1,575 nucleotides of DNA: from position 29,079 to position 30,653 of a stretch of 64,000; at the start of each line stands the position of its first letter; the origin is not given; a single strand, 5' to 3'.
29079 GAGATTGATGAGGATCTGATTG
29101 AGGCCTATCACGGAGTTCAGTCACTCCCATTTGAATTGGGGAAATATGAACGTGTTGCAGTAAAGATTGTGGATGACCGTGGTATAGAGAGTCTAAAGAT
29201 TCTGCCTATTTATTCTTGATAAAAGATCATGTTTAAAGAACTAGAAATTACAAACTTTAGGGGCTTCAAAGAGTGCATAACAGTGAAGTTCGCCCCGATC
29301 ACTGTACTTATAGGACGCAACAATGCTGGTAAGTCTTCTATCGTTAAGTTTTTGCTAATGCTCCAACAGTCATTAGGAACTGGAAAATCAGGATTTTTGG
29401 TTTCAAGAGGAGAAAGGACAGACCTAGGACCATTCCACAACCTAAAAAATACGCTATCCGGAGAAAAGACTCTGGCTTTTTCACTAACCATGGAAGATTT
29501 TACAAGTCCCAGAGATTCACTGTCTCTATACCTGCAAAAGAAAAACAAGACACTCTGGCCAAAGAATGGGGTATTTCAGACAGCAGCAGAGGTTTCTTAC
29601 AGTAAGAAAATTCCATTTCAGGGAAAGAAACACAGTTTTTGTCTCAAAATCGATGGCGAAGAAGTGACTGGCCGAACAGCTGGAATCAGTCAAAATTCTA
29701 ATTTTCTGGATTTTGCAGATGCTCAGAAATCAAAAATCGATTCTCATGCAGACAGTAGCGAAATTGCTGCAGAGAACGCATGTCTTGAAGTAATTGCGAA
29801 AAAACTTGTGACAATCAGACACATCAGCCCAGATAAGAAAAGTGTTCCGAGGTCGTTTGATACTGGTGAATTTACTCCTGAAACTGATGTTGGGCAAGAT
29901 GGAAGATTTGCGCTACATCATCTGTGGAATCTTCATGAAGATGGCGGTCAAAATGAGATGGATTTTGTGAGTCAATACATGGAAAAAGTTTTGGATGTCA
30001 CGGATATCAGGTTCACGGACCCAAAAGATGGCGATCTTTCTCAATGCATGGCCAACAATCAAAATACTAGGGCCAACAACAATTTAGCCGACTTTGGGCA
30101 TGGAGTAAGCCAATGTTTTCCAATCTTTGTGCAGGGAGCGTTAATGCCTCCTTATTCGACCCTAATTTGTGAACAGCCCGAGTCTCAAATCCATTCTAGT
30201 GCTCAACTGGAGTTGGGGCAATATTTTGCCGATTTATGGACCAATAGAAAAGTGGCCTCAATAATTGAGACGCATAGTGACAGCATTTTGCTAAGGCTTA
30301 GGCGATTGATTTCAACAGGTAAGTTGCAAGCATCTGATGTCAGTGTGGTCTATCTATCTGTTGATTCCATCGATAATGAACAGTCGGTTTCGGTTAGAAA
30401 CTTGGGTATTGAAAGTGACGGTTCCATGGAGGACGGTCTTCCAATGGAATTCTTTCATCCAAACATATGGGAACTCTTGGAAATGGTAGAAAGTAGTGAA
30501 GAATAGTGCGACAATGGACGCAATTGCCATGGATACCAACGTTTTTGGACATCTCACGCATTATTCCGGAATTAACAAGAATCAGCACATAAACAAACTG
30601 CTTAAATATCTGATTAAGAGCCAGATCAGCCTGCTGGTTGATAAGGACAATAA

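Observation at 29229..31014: Translationally coupled ABC-type ATPase (DUF3696-like) plus small PIN-like protein: candidate uncharacterised two-gene defence module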

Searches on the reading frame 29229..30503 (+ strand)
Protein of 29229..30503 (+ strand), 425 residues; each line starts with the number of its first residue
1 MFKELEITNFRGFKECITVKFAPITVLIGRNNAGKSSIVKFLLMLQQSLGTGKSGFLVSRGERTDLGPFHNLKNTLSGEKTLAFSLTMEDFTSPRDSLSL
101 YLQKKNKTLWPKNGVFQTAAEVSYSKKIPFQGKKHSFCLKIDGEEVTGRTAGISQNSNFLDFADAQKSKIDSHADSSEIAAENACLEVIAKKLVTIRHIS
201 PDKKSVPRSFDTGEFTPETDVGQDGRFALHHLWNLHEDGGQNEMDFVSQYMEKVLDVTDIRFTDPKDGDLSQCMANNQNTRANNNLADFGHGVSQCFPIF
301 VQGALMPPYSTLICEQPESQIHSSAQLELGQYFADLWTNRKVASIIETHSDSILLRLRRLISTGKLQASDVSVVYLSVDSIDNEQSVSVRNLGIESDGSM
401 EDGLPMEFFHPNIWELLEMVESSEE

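Call 3: search_protein_families(library=pfam, proteins=[window:29229-30503:+], max_evalue=0.1)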
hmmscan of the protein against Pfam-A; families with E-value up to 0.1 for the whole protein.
window:29229-30503:+ (425 aa): 7 families
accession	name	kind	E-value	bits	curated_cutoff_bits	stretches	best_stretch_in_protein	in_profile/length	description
PF13175.12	AAA_15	-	1.3e-19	71.5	32.1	2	1-48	1-50/374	AAA ATPase domain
PF13304.12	AAA_21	-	1.6e-09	38.7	27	1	24-354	1-303/304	AAA domain, putative AbiEii toxin, Type IV TA system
PF13476.12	AAA_23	-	9.9e-06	26.8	27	1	5-44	2-41/201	AAA domain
PF02463.25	SMC_N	-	2.9e-05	24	40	1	2-42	2-44/220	RecF/RecN/SMC N terminal domain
PF11398.14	DUF2813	-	0.00069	19.5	21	1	3-45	4-45/372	Protein of unknown function (DUF2813)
PF13555.12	AAA_29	-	0.0041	17.3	27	1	3-39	2-39/61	P-loop containing region of AAA domain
PF00005.33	ABC_tran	-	0.039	15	25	1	22-53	11-38/137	ABC transporter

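Call 4: search_protein_families(library=padloc, proteins=[window:29229-30503:+], max_evalue=0.1)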
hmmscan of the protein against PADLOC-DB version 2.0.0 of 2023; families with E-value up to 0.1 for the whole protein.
window:29229-30503:+ (425 aa): 99 families (the best 25 are shown)
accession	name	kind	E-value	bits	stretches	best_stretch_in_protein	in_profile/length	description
PDLC03878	NsnB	-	6.5e-43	145.8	1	1-409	1-332/345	-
PDLC04707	PDC-M55A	-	2.4e-39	133.5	1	3-418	4-408/421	-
PDLC04148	HEC-03B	-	4.5e-30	103.1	2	267-415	297-440/458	-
PDLC02979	AriA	-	1.3e-21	75.8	2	1-48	1-50/373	-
PDLC04392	PDC-M07A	-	6.8e-14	49.7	1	1-354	1-351/432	-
PDLC00067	GajA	-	8.2e-13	45.7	2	3-43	6-45/604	AAA ATPase domain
PDLC00069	GajA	-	9.8e-12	42.1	2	3-45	4-46/687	AAA ATPase domain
PDLC04179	HEC-01A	-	1.6e-11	42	2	1-64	1-63/459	-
PDLC00091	GajA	-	7e-11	39.6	2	3-44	4-46/627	AAA ATPase domain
PDLC02336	AbiLi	-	1e-10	39.7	1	1-365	1-304/340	AbiLi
PDLC00096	GajA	-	1.2e-10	38.7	2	3-45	4-47/630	AAA ATPase domain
PDLC04176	HEC-01A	-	2.4e-10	38.3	1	2-104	3-101/371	-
PDLC00077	GajA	-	9.3e-10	35.7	1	3-48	4-51/616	AAA ATPase domain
PDLC04175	HEC-01A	-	1e-09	36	1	3-164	7-161/363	-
PDLC00082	GajA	-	1.2e-09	35.1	2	2-45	3-46/694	AAA ATPase domain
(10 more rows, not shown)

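Call 5: search_protein_families(library=ncbifam, proteins=[window:29229-30503:+], max_evalue=0.1)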
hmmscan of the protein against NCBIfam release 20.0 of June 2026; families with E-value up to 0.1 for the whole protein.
window:29229-30503:+ (425 aa): 7 families
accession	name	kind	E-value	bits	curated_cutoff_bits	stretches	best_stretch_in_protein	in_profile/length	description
NF047739.1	antiphage_MADS3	equivalog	1.4e-06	27.7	420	1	1-107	1-105/427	methylation-associated defense system AAA family ATPase MAD3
NF038234.1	retron_eff_Eco8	equivalog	8.9e-06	24.6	250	1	3-51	4-52/679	retron Eco8 family effector endonuclease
NF041760.1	PtuA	equivalog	1.1e-05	24.6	500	1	2-40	52-90/524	retron Ec78 anti-phage system effector ATPase PtuA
NF053563.1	Rkd4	equivalog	1.5e-05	23.4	860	1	3-40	4-41/747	arcadin-4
TIGR00611.2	recf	equivalog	0.0003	20.1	172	1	3-52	2-53/339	DNA replication/repair protein RecF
NF003034.1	PRK03918.1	equivalog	0.0014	16.7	700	1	3-43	4-44/878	DNA double-strand break repair ATPase Rad50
NF041034.1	Rad50_Sulf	equivalog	0.028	12.3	1000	1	3-40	4-41/872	DNA double-strand break repair ATPase Rad50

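Call 7: search_protein_families(library=phrogs, proteins=[window:29229-30503:+], max_evalue=0.1)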
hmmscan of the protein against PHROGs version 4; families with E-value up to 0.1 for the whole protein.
window:29229-30503:+ (425 aa): 11 families
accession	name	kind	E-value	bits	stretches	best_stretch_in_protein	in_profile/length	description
phrog_21420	-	unknown function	2.5e-32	113.2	2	258-411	476-624/654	-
phrog_4747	-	unknown function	6.6e-12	46.3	1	4-40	5-40/610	-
phrog_3940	-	unknown function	9.2e-10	38.9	1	1-45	4-48/537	-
phrog_8323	-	unknown function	2.6e-07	30.6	1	3-140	52-180/623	-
phrog_77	-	DNA, RNA and nucleotide metabolism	4.2e-05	23.2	1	1-40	297-338/967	SbcC-like subunit of palindrome specific endonuclease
phrog_1499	-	unknown function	0.00038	20.8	1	2-39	5-42/427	-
phrog_7507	-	unknown function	0.00052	20.4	1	3-42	5-44/483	-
phrog_14430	-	unknown function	0.0014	18.9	0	6-43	6-42/444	-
phrog_5836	-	unknown function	0.0097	14.9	1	1-50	5-76/1071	-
phrog_9802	-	unknown function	0.031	14.3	0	3-47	6-50/438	-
phrog_10445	-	unknown function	0.047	13.9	1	2-42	5-44/296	-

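Call 11: find_homologous_proteins(query=window:29229-30503:+, max_evalue=1e-10)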
Query window:29229-30503:+ (425 aa): 840 proteins with E <= 1e-10 among 4344 candidates; the best 120 are listed.
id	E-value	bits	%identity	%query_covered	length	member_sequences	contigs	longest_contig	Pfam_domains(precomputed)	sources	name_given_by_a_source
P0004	2.8e-284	960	100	100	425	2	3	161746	PF13175.13,PF13476.13,PF13304.13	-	-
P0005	9.3e-248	840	88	100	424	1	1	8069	PF13175.13,PF13476.13,PF02463.26,PF13304.13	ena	-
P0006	4.9e-237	805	83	100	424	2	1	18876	PF13175.13,PF13476.13,PF13304.13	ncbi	-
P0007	8.5e-233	791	83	100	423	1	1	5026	PF13175.13,PF13476.13,PF02463.26,PF13304.13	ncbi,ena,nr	ncbi:MAG: AAA family ATPase [Gammaproteobacteria bacterium]|nr:AAA family ATPase [Gammaproteobacteri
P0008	3.2e-227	772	82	100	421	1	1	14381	PF13175.13,PF13304.13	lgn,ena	-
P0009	7.9e-182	623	65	100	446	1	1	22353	PF13175.13,PF13304.13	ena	-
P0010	6.3e-177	607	66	99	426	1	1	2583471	PF13175.13,PF13476.13,PF13304.13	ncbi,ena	-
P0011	2.9e-164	565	60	100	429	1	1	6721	PF11398.15,PF13175.13,PF13476.13,PF02463.26,PF13304.13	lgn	-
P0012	5.9e-134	465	54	99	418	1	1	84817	PF11398.15,PF13175.13,PF13476.13,PF02463.26,PF13304.13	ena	-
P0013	1.4e-125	438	51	99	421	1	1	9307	PF13175.13,PF13476.13,PF02463.26,PF13304.13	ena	-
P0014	1.6e-124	434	50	99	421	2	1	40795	PF13175.13,PF13476.13,PF02463.26,PF13304.13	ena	-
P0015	1.5e-123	431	48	99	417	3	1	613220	PF13175.13,PF13476.13,PF02463.26,PF13304.13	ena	-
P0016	3.3e-121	423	49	99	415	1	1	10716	PF13175.13,PF13476.13,PF02463.26,PF13304.13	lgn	-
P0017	5.8e-118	412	49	99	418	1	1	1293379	PF13175.13,PF13476.13,PF13555.13,PF13304.13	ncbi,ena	-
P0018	4.0e-117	410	48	99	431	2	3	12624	PF13175.13,PF13476.13,PF02463.26,PF13304.13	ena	-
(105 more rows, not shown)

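Call 13: find_related_loci(query=A2, collection=genome_contigs, flank=6000)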
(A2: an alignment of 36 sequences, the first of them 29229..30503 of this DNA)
Query A2 (425 aa) in genome_contigs; peptide patterns used: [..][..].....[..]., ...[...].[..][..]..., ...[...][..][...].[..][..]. (x = any residue, [..] = any of these).
600 stretches matched a pattern (row limit reached: there are more); 403 encode a relative of the query (tblastn E <= 1e-3); the best 80 are kept; 77 distinct loci.
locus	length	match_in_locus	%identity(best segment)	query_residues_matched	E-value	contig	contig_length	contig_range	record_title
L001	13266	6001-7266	45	1-419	5e-111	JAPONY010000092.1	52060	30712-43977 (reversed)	MAG: Gammaproteobacteria bacterium isolate APA_bin_21 c_000000559382, whole genome shotgun sequence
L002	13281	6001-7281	43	1-419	8e-111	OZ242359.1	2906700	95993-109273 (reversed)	MAG: Candidatus Azotimanducaceae bacterium isolate 7bf1feec-c378-4ebb-b472-d470633686a9 genome assembly, chromosome: 1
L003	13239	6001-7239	44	1-419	2e-98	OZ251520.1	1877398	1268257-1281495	MAG: uncultured candidatus Porisulfidus sp. isolate 7120165e-f957-427c-95f2-98bd3957b385 genome assembly, chromosome: 1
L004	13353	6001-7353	39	1-419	4e-94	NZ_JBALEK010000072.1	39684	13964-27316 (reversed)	MAG: Nostoc sp. isolate P6620 bin 4 NODE_991_length_39684_cov_40.657455, whole genome shotgun sequence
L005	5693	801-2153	38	1-419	4e-94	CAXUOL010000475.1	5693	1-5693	MAG TPA_asm: uncultured Nostoc sp. isolate public_SRR14722285_metawrap_bin.1 genome assembly, contig: public_SRR14722285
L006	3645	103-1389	40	1-419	2e-94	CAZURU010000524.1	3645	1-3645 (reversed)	MAG TPA_asm: uncultured bacterium isolate SRP109090_co2_4 genome assembly, contig: NODE_38937_length_3645_cov_3.824513,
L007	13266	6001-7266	42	1-419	2e-92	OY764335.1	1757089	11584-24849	MAG: uncultured candidatus Porisulfidus sp. isolate 93d2c08f-77fa-417a-97c6-1065e5bfdc34 genome assembly, chromosome: 1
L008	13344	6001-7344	41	1-419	3e-92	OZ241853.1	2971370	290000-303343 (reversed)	MAG: Gammaproteobacteria bacterium isolate 9f978ea2-b772-4466-b0fc-4a38a3b03b23 genome assembly, chromosome: 1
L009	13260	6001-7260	39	1-419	1e-91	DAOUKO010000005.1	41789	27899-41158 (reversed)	MAG TPA_asm: Dehalococcoidia bacterium isolate S7_336 k113_36400, whole genome shotgun sequence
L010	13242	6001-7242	41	1-419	2e-91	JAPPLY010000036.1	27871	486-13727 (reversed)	MAG: Bdellovibrionales bacterium isolate RHO3_bin_33 NODE_3058_length_27871_cov_14.255572, whole genome shotgun sequence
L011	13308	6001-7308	42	1-419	1e-91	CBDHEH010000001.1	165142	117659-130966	MAG: Dehalococcoidia bacterium isolate 37455549-58d1-4cce-ab7e-a886e6a60708 genome assembly, contig: contig_1, whole gen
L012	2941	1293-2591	38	1-419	2e-93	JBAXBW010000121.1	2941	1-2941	MAG: Chlorobiaceae bacterium isolate ELA177 MAG177_122, whole genome shotgun sequence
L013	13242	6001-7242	43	1-419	4e-91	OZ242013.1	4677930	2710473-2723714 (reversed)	MAG: Dehalococcoidia bacterium isolate 46172bb6-85ce-4bfa-83e6-a227f3f22208 genome assembly, chromosome: 1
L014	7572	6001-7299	38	1-419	8e-91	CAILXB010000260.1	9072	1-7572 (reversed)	MAG: uncultured Chlorobiaceae bacterium isolate LJ_bin-2526 genome assembly, contig: bin-2526:260/329, whole genome shot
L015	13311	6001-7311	42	1-419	8e-91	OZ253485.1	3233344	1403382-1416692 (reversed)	MAG: Dehalococcoidia bacterium isolate 2195bedf-1493-43de-a809-7e41b9a4a3f2 genome assembly, chromosome: 1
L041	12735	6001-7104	25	1-425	2e-26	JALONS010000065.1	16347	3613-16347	MAG: Arcicella sp. isolate Prado083 scaffold_5634, whole genome shotgun sequence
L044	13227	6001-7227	26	1-422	5e-25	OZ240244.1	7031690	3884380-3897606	MAG: Candidatus Poribacteria bacterium isolate 530b1872-db39-4376-9dde-5bfc35f27194 genome assembly, chromosome: 1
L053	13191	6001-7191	26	3-419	5e-22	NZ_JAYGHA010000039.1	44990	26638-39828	Anabaena sp. UHCC 0451 scaffold00039__length=44990, whole genome shotgun sequence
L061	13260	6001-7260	24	4-400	9e-21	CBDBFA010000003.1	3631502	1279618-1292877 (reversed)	MAG: Opitutales bacterium isolate 9f9b1e65-26d1-490e-a9a8-9aeb4363054d genome assembly, contig: contig_3, whole genome s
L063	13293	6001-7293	25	7-405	2e-20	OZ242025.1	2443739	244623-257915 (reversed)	MAG: Dehalococcoidia bacterium isolate 154789fe-1cbe-4e12-9e25-a4d867c0b0dd genome assembly, chromosome: 1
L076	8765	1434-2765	25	1-423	1e-30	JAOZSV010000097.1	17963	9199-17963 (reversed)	MAG: Thiotrichaceae bacterium isolate GMC7.concoct.148 GMC7_1084_length_17963_cov_1217.097052, whole genome shotgun sequ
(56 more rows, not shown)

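Call 39: search_protein_families(library=pfam, proteins=[L041:4270-5934:+, L041:7107-8123:+, L041:8123-9790:+, L053:4244-5869:+, L053:7241-8287:+, L061:7330-7797:+, L063:7345-7785:+, L044:7257-7763:+, L076:2799-3317:+], max_evalue=0.01)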
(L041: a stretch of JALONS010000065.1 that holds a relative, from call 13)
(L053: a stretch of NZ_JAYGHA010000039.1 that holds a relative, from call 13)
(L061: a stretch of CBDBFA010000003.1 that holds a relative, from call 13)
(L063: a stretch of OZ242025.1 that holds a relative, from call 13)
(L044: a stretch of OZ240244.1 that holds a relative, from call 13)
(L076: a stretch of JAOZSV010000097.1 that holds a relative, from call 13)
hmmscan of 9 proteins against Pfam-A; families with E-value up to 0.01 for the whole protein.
L041:4270-5934:+ (555 aa): 19 families
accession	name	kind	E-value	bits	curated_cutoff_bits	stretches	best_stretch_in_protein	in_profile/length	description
PF00005.33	ABC_tran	-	1.1e-54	185.1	25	2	342-475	2-137/137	ABC transporter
PF13304.12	AAA_21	-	2.4e-16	61.1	27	2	162-225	235-304/304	AAA domain, putative AbiEii toxin, Type IV TA system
PF12848.13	ABC_tran_Xtn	-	2.7e-13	50.2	25.9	1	232-308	1-79/85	ABC transporter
PF02463.25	SMC_N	-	5.2e-12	46.1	40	1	352-508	25-204/220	RecF/RecN/SMC N terminal domain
PF13476.12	AAA_23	-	2.1e-07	32.2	27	1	341-372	10-40/201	AAA domain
PF01926.29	MMR_HSR1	-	9.7e-07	29.3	21.9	0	354-391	2-37/113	50S ribosome-binding GTPase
PF13555.12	AAA_29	-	3.4e-06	27.2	27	1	341-368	12-39/61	P-loop containing region of AAA domain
PF13238.12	AAA_18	-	2.1e-05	25.4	29.4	0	37-157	1-101/128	AAA domain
PF00350.29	Dynamin_N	-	0.00029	21.3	27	0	37-116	1-75/168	Dynamin family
PF03193.22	RsgA_GTPase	-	0.00033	20.9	30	0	341-376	97-131/174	RsgA GTPase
PF13191.12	AAA_16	-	0.0011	19.9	32.6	0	352-392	25-66/167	AAA ATPase domain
PF00931.28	NB-ARC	-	0.0012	18.6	23.5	0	351-397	18-64/248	NB-ARC domain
PF13166.12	AAA_13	-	0.0013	17.9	36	0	356-383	21-49/713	AAA domain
PF13558.12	SbcC_Walker_B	-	0.0016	19.1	27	0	441-489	27-88/90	SbcC/RAD50-like, Walker B motif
PF13173.12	AAA_14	-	0.0029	18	27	0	353-404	4-46/129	AAA domain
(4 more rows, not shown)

L041:7107-8123:+ (339 aa): 1 family
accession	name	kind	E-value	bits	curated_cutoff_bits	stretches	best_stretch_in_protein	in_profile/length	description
PF18977.5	DUF5713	-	0.0091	16.8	27.3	0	105-167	7-72/107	Family of unknown function (DUF5713)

L041:8123-9790:+ (556 aa): 1 family
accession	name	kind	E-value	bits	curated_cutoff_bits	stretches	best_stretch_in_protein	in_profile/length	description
PF03235.19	GmrSD_N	-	6.7e-24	85.5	33.2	1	22-232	9-190/199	GmrSD restriction endonuclease, N-terminal domain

L053:4244-5869:+ (542 aa): 3 families
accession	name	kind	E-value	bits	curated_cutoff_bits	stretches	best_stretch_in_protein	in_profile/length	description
PF13598.12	DUF4139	-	5.2e-63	212.9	31.8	1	211-532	1-204/205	Domain of unknown function (DUF4139)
PF13600.11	DUF4140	-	2.6e-22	79.5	27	1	20-118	1-97/98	N-terminal domain of unknown function (DUF4140)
PF14282.11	FlxA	-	0.0033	18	26.3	0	164-189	46-71/101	FlxA-like protein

L053:7241-8287:+ (349 aa): 0 families

L061:7330-7797:+ (156 aa): 2 families
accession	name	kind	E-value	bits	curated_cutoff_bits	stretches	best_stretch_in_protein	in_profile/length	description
PF01850.27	PIN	-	0.0002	22.4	23.6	1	4-112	2-114/120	PIN domain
PF13470.12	PIN_3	-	0.009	17.3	27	0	3-107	2-111/115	PIN domain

L063:7345-7785:+ (147 aa): 1 family
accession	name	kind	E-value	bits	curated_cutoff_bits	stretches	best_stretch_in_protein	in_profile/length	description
PF01850.27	PIN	-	0.0082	17.2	23.6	1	54-115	55-116/120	PIN domain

L044:7257-7763:+ (169 aa): 0 families

L076:2799-3317:+ (173 aa): 0 families
